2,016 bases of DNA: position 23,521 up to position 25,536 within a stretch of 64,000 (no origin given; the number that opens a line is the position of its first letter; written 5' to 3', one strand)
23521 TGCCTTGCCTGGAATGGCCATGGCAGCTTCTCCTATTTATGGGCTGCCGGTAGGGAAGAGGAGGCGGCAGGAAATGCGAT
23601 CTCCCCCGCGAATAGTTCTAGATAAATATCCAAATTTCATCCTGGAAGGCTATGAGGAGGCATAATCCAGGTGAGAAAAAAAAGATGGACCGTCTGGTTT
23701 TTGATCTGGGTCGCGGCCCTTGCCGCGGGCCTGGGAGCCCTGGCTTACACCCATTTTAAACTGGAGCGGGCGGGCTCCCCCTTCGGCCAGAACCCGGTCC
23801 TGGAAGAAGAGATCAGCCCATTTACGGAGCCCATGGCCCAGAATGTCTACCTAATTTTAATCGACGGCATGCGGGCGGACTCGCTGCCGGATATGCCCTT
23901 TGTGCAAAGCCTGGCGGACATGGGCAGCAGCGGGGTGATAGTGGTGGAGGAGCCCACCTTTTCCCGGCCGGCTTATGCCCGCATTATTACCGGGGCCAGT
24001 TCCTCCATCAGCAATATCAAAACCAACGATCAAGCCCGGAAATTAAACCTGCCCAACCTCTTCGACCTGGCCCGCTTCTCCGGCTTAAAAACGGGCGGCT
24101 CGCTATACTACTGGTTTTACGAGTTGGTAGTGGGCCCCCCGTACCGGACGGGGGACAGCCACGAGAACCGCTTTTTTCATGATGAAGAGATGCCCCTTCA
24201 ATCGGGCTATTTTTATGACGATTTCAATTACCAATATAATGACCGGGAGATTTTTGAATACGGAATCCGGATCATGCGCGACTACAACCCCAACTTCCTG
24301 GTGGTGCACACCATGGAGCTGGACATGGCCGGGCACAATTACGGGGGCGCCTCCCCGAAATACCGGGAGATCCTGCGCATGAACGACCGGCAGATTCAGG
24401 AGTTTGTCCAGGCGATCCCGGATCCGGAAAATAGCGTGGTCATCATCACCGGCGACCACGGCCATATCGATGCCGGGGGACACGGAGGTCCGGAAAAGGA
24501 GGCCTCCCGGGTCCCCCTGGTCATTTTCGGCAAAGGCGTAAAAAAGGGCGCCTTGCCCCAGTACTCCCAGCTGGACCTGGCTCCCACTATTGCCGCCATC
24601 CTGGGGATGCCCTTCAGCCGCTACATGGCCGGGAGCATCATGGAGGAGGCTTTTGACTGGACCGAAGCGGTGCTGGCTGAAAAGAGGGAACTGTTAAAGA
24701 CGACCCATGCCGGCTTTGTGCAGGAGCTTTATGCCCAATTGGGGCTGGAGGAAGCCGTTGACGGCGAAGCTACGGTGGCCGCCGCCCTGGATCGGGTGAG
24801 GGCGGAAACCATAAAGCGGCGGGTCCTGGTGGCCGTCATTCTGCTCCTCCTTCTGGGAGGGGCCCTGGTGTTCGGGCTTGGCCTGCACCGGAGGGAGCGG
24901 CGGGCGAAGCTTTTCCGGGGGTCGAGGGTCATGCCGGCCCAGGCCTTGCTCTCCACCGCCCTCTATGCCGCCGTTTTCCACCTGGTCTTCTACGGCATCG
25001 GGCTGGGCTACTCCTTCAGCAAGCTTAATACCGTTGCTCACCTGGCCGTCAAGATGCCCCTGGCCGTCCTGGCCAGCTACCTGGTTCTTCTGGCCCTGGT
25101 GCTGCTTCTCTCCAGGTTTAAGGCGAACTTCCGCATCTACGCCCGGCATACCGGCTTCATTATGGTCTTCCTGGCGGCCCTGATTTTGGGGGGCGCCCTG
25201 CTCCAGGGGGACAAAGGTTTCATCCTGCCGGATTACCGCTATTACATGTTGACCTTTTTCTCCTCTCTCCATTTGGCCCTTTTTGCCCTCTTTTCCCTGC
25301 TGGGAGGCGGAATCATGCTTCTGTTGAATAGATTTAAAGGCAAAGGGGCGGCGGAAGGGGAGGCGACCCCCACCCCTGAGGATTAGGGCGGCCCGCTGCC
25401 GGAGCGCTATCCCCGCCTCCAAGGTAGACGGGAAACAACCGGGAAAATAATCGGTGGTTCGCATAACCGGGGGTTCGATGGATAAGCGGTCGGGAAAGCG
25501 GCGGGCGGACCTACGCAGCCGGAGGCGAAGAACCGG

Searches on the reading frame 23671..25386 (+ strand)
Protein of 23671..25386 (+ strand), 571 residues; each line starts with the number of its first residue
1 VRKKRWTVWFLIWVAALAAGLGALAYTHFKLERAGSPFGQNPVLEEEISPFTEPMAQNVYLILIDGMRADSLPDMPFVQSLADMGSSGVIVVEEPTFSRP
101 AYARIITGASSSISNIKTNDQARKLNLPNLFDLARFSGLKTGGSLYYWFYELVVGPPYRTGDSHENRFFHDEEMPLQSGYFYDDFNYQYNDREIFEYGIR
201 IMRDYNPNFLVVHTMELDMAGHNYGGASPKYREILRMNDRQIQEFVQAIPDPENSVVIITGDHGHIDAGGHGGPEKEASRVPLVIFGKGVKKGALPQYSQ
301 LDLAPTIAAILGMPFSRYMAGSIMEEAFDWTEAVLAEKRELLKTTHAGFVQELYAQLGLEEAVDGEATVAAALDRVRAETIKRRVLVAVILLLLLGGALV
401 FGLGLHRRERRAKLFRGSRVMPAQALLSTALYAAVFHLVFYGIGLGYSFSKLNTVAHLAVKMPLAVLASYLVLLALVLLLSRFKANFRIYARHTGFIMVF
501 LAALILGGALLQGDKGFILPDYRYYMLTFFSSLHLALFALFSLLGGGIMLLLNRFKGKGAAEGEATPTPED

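Call 45: find_encoding_contigs(protein=window:23671-25386:+, flank=10000, max_places=1)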
Protein window:23671-25386:+ (571 aa): 24 contigs read that carry it; 1 place shown.
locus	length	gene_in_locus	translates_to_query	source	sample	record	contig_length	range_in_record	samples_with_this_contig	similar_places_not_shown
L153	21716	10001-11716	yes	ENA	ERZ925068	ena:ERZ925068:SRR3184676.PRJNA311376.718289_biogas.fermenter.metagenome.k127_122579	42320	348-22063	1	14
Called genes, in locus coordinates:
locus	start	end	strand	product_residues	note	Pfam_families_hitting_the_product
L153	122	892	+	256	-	PF06314:ADC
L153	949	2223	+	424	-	PF02771:Acyl-CoA_dh_N, PF02770:Acyl-CoA_dh_M, PF00441:Acyl-CoA_dh_1, PF08028:Acyl-CoA_dh_2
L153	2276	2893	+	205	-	PF02036:SCP2 (weak)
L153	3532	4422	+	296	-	PF08378:NERD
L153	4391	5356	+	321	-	PF13538:UvrD_C_2 (faint)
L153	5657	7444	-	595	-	-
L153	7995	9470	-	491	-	-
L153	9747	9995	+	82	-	-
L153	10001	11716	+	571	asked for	PF00884:Sulfatase, PF01663:Phosphodiest, PF01676:Metalloenzyme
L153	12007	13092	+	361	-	PF01408:GFO_IDH_MocA, PF22725:GFO_IDH_MocA_C3, PF02894:GFO_IDH_MocA_C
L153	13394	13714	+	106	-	PF02036:SCP2, PF14864:Alkyl_sulf_C (weak)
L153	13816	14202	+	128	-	PF02036:SCP2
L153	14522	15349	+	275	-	PF04962:KduI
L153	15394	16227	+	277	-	PF14512:TM1586_NiRdase, PF00881:Nitroreductase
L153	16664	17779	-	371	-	PF08240:ADH_N, PF00107:ADH_zinc_N, PF13602:ADH_zinc_N_2 (weak)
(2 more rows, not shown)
